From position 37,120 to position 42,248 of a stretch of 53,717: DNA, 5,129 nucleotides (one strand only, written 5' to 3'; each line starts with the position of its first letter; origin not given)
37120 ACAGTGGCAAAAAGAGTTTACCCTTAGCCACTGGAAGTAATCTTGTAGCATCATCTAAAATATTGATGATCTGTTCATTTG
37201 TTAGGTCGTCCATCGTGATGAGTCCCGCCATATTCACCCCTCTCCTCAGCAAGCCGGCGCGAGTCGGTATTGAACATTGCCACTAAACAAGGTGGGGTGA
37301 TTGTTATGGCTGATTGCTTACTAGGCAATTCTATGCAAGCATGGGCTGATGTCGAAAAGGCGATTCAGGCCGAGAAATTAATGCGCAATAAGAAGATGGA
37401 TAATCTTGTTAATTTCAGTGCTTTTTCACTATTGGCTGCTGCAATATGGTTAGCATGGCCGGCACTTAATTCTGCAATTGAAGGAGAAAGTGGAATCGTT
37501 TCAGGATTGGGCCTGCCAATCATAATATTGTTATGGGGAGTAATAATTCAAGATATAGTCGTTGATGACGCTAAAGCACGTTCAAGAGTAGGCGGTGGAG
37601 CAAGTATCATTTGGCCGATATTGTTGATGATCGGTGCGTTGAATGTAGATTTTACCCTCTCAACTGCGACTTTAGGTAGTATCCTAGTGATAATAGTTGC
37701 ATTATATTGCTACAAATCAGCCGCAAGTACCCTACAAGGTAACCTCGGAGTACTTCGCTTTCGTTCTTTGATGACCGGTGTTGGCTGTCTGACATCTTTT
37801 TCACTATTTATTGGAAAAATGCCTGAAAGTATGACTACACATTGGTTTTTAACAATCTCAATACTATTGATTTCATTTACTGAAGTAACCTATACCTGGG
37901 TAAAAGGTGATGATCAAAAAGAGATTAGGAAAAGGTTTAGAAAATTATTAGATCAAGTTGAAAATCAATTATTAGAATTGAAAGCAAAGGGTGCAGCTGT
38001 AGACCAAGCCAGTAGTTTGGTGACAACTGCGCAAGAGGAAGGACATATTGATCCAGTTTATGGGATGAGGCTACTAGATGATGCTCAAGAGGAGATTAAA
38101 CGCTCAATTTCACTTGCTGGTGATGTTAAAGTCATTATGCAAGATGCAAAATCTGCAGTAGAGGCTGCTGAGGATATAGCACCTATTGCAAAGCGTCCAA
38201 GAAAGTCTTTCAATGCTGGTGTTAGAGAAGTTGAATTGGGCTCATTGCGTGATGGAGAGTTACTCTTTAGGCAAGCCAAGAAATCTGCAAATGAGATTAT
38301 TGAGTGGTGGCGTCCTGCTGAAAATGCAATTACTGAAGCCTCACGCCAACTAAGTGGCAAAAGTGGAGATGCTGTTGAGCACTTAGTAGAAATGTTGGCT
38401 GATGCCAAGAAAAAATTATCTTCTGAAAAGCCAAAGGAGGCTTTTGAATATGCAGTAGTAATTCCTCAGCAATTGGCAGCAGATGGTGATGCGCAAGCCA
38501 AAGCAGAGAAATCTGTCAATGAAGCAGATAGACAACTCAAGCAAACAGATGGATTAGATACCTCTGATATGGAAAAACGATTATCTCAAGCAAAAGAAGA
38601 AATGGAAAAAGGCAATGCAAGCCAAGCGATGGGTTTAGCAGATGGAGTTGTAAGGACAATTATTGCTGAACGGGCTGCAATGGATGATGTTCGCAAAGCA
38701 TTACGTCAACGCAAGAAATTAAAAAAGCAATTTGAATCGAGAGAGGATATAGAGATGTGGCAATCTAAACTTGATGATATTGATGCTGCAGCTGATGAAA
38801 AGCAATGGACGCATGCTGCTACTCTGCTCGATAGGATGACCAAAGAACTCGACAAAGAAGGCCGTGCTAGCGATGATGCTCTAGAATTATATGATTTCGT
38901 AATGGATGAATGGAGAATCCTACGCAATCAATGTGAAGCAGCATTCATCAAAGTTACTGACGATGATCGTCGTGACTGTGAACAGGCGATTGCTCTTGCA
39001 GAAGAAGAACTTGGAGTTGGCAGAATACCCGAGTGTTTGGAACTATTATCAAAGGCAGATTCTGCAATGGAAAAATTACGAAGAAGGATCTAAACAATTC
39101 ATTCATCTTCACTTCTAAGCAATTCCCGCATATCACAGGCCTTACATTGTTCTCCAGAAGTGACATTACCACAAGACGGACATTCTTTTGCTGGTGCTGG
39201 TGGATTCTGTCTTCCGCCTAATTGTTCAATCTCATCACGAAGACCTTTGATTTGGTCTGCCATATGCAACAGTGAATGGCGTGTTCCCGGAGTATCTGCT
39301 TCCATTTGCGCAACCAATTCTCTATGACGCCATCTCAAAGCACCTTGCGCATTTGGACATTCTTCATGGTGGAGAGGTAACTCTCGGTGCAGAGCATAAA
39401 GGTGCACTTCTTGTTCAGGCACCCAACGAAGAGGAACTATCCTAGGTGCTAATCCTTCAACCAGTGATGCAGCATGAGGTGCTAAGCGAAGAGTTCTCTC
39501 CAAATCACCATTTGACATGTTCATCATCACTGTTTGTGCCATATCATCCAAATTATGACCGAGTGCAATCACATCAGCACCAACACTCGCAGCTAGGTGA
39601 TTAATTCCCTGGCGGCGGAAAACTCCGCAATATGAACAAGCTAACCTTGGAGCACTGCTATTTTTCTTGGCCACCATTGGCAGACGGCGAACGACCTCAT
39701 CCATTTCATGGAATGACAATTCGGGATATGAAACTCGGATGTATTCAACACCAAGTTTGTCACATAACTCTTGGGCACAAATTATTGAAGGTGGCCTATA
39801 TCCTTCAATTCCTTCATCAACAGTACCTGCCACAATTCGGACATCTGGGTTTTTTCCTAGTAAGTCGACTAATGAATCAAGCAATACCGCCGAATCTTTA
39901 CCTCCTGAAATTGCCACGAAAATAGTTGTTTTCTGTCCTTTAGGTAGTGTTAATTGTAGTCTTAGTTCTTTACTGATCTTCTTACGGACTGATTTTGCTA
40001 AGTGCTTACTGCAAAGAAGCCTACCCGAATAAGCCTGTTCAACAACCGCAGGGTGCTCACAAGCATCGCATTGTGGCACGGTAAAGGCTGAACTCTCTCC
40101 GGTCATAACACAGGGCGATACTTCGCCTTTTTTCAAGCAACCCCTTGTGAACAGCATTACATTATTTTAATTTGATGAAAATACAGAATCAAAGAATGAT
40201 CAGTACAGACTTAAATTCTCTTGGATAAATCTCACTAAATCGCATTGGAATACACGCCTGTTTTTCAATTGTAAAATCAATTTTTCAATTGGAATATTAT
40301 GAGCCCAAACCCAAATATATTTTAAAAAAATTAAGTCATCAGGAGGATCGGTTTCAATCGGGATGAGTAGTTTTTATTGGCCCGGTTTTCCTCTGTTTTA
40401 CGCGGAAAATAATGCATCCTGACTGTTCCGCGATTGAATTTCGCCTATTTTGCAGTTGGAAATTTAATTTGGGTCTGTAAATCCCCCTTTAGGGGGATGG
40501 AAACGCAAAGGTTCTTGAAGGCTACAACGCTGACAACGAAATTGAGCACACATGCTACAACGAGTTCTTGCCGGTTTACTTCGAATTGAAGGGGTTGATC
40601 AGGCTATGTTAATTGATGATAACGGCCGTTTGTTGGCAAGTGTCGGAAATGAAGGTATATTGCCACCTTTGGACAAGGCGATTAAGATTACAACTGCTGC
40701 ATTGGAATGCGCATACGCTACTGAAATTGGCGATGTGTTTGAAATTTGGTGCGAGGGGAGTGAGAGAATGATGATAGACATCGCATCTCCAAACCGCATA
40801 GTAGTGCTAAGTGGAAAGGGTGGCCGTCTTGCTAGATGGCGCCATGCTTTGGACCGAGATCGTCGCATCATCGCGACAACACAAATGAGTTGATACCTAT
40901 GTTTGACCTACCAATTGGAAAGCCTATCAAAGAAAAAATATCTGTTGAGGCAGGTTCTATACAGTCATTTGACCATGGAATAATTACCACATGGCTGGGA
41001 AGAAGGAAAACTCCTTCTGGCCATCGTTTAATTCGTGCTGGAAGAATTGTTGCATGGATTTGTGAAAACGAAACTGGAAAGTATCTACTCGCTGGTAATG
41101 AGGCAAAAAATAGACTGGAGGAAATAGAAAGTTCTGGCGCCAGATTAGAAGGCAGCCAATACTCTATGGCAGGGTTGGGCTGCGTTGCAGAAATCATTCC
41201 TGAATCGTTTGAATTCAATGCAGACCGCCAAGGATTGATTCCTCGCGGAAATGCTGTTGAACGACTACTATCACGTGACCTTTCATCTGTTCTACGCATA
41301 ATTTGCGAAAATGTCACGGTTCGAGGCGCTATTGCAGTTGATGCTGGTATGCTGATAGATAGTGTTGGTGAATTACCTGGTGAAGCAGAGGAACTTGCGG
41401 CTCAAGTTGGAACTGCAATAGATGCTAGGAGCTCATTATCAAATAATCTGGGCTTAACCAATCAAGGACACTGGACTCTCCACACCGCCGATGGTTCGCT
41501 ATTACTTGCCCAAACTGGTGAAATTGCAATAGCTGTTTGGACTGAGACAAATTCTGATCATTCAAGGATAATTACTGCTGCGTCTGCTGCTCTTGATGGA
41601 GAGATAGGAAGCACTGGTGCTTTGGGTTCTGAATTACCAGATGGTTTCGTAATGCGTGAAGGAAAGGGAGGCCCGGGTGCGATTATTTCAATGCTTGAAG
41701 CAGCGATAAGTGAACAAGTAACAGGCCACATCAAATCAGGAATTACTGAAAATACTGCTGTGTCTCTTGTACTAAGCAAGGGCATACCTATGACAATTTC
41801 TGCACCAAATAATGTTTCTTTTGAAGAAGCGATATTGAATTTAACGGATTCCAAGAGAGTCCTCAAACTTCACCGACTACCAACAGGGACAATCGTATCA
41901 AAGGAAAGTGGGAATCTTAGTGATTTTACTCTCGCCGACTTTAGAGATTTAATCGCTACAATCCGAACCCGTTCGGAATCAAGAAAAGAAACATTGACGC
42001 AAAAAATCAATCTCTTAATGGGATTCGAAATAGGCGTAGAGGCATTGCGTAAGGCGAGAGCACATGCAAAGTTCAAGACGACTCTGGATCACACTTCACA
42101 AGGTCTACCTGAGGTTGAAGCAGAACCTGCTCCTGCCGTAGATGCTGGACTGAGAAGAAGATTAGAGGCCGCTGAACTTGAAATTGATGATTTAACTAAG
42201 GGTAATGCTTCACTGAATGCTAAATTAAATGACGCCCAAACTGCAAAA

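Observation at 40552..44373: Roadblock/PATAN/coiled-coil operon lacking a GTPase: candidate polarity or division module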

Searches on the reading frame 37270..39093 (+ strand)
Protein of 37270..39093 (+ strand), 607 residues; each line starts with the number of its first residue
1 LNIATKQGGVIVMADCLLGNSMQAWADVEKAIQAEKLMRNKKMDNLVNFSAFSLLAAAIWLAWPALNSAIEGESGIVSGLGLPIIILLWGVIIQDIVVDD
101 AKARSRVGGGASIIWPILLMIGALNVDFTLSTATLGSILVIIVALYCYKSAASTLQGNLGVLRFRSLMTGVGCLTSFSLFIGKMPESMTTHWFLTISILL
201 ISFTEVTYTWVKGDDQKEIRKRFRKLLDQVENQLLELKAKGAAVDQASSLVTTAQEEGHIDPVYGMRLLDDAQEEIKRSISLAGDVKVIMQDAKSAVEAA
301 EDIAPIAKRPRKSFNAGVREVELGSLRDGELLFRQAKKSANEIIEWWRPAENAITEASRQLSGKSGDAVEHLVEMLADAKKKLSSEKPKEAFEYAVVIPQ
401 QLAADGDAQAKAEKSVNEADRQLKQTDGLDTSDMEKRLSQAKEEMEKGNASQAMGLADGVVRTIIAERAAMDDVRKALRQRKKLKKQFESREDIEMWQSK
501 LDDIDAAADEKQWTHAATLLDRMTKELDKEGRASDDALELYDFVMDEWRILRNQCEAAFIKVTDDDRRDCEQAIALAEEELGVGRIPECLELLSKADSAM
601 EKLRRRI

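Call 3: search_protein_families(library=pfam, proteins=[window:37270-39093:+], max_evalue=0.1)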
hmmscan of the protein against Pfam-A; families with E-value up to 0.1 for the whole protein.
window:37270-39093:+ (607 aa): 1 family
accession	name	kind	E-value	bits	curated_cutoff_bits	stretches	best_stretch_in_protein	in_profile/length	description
PF08919.15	F_actin_bind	-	0.059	13.9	23.6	0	218-248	59-93/112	F-actin binding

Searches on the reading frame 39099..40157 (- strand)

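Call 3: search_protein_families(library=pfam, proteins=[window:39099-40157:-], max_evalue=0.1)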
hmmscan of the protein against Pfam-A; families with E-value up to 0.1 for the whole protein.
window:39099-40157:- (352 aa): 5 families
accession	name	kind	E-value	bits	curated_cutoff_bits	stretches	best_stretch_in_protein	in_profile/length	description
PF01171.26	ATP_bind_3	-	2.8e-10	40.6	27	1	79-256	2-157/182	PP-loop family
PF22082.2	TtuA_LIM_N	-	1.4e-06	28.7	27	1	29-53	1-25/26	2-thiouridine synthetase TtuA, N-terminal LIM domain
PF16503.10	zn-ribbon_14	-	0.0043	16.9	34.9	1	325-348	2-25/32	Zinc-ribbon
PF03054.22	tRNA_Me_trans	-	0.0085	16.2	20.6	1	78-206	2-131/202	tRNA methyl transferase HUP domain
PF24973.1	EGF_LMN_ATRN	-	0.059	13.9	27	1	324-342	13-31/44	Laminin/attractin EGF domain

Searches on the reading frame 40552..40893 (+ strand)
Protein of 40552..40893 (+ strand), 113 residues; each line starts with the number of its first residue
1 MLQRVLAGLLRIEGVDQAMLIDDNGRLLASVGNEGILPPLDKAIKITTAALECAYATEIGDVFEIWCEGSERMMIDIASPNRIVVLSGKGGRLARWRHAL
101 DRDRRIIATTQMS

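Call 3: search_protein_families(library=pfam, proteins=[window:40552-40893:+], max_evalue=0.1)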
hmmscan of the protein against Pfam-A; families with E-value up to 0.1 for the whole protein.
window:40552-40893:+ (113 aa): 2 families
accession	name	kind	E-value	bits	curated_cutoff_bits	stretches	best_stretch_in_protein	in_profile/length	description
PF03259.23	Robl_LC7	-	0.00015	21.9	23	1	3-30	3-30/91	Roadblock/LC7 domain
PF17152.10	CHASE8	-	0.018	15.7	27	0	3-30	33-60/102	Periplasmic sensor domain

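Call 6: search_solved_structures(query=window:40552-40893:+, max_evalue=10)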
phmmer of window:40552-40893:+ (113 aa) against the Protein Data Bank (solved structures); distinct sequences matched with E-value up to 10: 14.
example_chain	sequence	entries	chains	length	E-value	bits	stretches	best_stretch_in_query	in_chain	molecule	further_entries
4xl5_C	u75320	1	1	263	0.00035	23.9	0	28-62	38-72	bGFP-A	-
6gwc_C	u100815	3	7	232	0.012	19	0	23-62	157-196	iE5 ALPHAREP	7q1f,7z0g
4zv6_A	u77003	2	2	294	0.016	18.6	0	25-61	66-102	AlphaRep-7 | alpha-Rep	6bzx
6ft5_A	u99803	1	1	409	0.021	18.2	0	28-62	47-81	alphaRep A3_A3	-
9sah_A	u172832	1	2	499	0.034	17.5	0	26-63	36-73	E4-NB2 synthetic fusion protein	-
6fsq_A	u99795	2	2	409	0.042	17.2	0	28-62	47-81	alphaRep A3_bGFPD | A3_bGFPD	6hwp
6veh_A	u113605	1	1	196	0.09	16.2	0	27-62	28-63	HEAT repeat domain-containing protein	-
8aw4_A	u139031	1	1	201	0.091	16.2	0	27-62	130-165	ALPHAREP bB-E3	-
6gx7_E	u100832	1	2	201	0.099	16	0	19-57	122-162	iiiA5 ALPHAREP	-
7p0h_A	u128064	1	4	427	0.11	15.8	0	27-62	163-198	Helicobacter pylori ComF fused to an artificial alphaREP crystallization helper (named B2)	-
9pkv_H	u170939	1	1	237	0.44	14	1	48-71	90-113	HU-38 Heavy Chain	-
6v8o_D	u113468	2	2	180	0.79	13.1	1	37-94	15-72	Chromatin structure-remodeling complex protein RSC14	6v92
9rhz_A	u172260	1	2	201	1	12.8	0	25-54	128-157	ALPHAREP bE5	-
6y76_A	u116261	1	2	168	1.4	12.4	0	18-58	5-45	Transferrin receptor protein 1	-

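Call 26: search_protein_families(library=pfam, alignment_id=A3, max_evalue=0.01)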
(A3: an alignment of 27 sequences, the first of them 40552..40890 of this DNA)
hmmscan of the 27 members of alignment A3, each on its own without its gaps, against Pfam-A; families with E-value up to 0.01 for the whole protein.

A. member 1, window:40552-40890:+ (113 aa): 1 family
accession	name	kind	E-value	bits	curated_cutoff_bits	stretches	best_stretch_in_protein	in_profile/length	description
PF03259.23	Robl_LC7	-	0.00015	21.9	23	1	3-30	3-30/91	Roadblock/LC7 domain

B. families by the number of members that match (of 27 scanned): 2 families
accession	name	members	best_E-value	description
PF03259.23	Robl_LC7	20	4e-06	Roadblock/LC7 domain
PF17152.10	CHASE8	4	0.0011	Periplasmic sensor domain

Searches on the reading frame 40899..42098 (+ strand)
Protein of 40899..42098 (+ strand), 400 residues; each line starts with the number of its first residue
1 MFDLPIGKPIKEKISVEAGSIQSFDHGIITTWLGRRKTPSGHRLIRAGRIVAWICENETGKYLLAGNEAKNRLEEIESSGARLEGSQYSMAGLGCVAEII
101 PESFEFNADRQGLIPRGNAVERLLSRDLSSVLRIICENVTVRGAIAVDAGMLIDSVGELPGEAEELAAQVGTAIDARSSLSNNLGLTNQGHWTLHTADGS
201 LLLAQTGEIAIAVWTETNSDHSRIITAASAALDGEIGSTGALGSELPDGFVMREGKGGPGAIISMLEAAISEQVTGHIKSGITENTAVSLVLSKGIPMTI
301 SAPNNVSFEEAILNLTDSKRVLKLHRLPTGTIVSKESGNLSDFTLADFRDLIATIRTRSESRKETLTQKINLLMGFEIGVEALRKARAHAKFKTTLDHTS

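Call 15: search_protein_representatives(protein=window:40899-42098:+)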
Query: 400 residues. Proteins with E-value up to 0.001 (for the whole library): 63; up to 1e-10: 45; up to 1e-30: 19. The best 63 are listed.
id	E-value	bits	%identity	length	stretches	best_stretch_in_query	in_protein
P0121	1.4e-128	445.6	54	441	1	1-381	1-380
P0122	1.6e-121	422.4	51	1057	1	1-394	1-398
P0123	1.8e-83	297.2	54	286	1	1-269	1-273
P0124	2.3e-79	283.7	39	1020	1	1-383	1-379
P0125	3.7e-62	227.1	35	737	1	1-389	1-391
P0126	8.8e-61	222.5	35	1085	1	1-389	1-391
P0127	2.3e-60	221.2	35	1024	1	1-389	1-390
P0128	4.4e-56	207.1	86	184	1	1-111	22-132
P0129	1.7e-52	195.3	33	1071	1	1-389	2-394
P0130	1.2e-51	192.5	33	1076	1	1-391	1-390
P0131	4.6e-48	180.7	32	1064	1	1-392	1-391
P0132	7.2e-47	176.8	31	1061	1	1-390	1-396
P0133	3.4e-46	174.5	53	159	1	1-159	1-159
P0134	1.6e-42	162.5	30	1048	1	1-386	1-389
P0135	3.3e-39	151.5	52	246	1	63-223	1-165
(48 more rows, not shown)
